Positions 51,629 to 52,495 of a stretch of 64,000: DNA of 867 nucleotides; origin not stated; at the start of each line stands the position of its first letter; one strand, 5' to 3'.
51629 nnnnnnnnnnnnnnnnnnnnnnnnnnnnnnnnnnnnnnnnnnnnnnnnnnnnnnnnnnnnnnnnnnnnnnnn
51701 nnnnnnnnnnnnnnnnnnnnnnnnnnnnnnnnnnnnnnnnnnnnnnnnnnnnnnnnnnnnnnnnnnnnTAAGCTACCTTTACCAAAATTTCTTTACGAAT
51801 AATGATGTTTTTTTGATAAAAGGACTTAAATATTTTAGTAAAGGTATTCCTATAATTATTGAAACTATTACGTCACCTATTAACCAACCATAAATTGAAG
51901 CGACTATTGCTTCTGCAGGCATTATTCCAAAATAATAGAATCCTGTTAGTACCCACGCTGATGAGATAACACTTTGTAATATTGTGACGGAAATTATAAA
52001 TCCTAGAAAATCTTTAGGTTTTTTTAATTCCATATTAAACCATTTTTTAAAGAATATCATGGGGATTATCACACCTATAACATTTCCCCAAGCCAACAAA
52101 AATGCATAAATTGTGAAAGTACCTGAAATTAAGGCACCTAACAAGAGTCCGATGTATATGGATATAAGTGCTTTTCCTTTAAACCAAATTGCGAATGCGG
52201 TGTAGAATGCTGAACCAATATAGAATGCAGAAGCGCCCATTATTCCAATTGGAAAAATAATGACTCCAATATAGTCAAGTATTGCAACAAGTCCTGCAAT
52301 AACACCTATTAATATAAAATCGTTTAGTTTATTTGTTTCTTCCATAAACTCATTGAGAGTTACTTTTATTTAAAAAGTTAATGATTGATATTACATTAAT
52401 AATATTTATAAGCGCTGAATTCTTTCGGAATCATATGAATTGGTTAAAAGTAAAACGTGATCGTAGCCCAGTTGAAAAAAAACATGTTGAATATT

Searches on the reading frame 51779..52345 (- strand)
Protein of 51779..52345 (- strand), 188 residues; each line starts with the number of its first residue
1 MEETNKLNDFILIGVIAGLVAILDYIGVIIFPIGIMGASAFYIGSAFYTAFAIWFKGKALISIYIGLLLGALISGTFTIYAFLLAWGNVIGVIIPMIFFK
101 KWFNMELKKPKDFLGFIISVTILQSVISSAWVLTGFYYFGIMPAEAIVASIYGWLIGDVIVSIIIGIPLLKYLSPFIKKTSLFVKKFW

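Call 30: search_protein_families(library=pfam, proteins=[window:51779-52345:-])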
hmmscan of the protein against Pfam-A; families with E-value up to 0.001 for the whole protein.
window:51779-52345:- (188 aa): 1 family
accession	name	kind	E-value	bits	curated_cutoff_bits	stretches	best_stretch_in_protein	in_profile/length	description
PF05231.19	MASE1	-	7e-05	22.5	29.8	1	16-176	4-171/299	MASE1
